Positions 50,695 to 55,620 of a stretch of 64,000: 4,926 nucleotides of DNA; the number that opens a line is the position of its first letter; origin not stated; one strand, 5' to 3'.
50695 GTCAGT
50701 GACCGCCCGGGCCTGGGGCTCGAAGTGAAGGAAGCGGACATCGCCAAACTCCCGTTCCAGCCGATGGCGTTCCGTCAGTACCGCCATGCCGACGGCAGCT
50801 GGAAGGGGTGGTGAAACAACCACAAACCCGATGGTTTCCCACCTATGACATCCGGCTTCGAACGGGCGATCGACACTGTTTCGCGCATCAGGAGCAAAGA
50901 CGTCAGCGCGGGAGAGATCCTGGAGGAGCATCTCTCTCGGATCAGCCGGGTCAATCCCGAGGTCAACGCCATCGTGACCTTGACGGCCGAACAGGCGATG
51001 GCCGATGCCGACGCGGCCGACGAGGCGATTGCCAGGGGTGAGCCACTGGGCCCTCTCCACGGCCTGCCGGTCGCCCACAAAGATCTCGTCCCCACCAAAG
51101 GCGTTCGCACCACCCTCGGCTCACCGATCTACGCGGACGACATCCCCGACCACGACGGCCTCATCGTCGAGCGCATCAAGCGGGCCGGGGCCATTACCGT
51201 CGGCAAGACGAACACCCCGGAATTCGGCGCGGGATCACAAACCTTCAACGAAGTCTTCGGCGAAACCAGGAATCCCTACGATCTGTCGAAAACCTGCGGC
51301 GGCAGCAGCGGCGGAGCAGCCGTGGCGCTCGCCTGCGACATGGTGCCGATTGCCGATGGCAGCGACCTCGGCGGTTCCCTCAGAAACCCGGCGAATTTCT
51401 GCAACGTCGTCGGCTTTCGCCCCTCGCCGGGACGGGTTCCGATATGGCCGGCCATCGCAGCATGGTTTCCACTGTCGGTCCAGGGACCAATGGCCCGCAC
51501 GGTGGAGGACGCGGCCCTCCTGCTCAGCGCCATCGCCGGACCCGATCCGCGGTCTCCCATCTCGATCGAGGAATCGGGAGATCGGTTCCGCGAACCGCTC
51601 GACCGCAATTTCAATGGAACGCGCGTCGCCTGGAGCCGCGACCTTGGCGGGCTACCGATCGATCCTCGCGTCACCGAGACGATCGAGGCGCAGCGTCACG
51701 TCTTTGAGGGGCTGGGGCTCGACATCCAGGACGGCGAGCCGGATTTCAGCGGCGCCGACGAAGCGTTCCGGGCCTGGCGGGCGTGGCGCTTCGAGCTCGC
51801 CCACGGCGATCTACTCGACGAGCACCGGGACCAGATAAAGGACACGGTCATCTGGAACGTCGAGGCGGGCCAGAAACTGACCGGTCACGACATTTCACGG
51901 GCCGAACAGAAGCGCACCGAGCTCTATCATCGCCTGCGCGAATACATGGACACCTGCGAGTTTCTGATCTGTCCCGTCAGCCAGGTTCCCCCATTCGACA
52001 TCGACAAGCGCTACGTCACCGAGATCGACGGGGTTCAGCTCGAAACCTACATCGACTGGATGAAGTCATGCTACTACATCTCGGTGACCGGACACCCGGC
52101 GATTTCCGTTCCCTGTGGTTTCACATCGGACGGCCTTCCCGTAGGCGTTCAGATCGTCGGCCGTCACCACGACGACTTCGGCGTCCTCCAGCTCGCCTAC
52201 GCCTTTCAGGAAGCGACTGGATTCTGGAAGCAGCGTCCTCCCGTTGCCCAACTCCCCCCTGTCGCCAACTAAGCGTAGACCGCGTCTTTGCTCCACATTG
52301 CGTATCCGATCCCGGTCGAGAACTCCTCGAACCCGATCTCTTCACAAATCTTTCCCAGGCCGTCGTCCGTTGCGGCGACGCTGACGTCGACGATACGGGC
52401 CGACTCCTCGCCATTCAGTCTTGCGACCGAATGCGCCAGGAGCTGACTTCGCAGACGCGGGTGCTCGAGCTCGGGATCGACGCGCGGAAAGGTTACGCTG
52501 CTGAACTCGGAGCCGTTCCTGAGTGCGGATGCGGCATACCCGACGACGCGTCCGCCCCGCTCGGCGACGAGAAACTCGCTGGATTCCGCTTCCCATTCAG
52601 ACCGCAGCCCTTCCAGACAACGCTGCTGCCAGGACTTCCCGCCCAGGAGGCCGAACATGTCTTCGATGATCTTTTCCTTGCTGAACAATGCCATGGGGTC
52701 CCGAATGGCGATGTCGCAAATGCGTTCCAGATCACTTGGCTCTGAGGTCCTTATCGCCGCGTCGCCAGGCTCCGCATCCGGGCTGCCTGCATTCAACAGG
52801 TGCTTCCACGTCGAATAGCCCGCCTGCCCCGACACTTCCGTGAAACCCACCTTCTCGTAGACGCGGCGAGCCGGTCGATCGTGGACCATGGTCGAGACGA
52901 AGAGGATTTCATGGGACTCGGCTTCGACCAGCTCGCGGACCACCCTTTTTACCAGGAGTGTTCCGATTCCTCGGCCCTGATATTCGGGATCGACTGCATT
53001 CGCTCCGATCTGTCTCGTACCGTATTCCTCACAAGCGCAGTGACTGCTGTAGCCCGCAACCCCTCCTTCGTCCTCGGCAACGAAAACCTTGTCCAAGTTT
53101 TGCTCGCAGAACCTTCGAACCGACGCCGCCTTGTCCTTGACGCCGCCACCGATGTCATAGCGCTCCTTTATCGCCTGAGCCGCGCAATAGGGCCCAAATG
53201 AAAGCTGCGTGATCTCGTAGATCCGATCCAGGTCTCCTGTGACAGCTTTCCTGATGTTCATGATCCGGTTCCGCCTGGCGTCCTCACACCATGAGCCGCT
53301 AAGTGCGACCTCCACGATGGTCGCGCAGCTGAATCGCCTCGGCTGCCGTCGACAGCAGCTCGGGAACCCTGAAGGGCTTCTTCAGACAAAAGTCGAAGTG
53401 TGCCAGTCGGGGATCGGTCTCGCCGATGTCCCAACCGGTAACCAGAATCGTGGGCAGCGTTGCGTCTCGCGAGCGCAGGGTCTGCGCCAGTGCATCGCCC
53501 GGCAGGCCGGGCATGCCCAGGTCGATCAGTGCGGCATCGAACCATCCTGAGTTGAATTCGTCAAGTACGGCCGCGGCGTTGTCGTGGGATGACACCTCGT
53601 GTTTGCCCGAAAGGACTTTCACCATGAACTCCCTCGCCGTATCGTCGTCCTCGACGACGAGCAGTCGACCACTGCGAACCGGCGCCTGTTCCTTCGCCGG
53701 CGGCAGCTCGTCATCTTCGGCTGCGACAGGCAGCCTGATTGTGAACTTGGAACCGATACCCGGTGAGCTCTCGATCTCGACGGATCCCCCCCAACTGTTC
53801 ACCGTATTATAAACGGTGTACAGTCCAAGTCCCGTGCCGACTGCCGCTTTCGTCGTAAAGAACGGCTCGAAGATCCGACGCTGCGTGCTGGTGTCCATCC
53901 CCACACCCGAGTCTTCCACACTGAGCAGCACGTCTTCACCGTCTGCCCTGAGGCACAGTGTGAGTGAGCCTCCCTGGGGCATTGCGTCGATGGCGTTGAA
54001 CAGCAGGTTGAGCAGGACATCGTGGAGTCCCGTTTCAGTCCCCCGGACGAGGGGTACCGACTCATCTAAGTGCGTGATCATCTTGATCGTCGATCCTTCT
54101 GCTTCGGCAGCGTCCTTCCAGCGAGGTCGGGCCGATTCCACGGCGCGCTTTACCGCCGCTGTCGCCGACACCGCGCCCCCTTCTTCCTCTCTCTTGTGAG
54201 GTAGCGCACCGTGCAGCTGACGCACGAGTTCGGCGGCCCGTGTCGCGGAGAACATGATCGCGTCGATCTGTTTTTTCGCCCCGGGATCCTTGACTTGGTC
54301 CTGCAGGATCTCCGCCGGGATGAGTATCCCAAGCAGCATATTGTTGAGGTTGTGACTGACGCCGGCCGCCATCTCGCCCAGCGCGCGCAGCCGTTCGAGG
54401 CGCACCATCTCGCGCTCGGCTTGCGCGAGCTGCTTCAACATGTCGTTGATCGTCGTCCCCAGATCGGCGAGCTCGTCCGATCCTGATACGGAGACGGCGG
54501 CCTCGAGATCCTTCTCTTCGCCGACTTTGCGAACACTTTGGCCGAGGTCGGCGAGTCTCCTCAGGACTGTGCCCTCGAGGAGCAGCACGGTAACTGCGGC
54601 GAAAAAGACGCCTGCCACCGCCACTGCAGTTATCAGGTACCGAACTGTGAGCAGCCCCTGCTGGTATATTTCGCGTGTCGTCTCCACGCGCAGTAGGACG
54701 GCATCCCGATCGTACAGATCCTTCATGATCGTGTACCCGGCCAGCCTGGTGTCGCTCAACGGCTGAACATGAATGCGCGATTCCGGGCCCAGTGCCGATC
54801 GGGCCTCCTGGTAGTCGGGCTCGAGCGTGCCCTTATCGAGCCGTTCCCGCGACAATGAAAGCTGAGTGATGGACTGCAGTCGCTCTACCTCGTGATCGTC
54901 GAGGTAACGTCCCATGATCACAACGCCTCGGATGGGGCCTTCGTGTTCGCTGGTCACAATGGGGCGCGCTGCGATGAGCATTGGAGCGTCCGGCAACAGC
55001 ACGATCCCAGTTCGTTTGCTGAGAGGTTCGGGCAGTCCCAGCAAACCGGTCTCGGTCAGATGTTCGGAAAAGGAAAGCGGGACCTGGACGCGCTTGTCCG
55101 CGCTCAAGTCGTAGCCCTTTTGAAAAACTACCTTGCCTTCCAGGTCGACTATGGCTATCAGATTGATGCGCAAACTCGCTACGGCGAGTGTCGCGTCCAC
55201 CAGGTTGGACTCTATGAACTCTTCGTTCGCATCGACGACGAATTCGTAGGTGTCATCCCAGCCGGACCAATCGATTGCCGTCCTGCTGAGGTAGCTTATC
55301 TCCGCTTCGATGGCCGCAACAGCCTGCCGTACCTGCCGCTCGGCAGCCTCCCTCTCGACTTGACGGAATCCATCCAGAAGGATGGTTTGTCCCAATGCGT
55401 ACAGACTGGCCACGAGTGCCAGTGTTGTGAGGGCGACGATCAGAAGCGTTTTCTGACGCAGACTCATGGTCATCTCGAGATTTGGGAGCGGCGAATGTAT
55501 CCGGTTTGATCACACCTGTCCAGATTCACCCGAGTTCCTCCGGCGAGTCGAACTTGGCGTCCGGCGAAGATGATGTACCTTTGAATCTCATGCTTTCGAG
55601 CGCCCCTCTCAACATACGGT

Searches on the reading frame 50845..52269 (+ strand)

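Call 53: search_protein_families(library=pfam, proteins=[window:50845-52269:+], max_evalue=0.01)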
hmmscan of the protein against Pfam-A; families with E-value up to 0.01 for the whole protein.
window:50845-52269:+ (475 aa): 1 family
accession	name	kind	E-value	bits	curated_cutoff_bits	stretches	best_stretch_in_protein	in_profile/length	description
PF01425.27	Amidase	-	7.8e-105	351.9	27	1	24-448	1-445/445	Amidase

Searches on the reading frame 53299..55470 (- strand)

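Call 74: search_protein_families(library=pfam, proteins=[window:53299-55470:-], max_evalue=0.01)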
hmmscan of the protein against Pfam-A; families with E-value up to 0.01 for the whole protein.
window:53299-55470:- (723 aa): 6 families
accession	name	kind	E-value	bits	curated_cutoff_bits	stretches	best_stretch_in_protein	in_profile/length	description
PF05228.19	CHASE4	-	5.6e-39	133.9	26.2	1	53-207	1-138/140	CHASE4 domain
PF02518.31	HATPase_c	-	1e-24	87.6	26.4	1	478-583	2-110/111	Histidine kinase-, DNA gyrase B-, and HSP90-like ATPase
PF00072.30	Response_reg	-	2.2e-12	47.5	30.2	1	604-707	2-108/111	Response regulator receiver domain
PF00672.30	HAMP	-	3.3e-08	34.2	25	1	300-349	4-52/53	HAMP domain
PF00512.31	HisKA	-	4.6e-05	23.8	26.9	1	364-419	2-57/66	His Kinase A (phospho-acceptor) domain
PF10090.15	HPTransfase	-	0.0042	17.3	22.9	0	485-523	35-73/123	Histidine phosphotransferase C-terminal domain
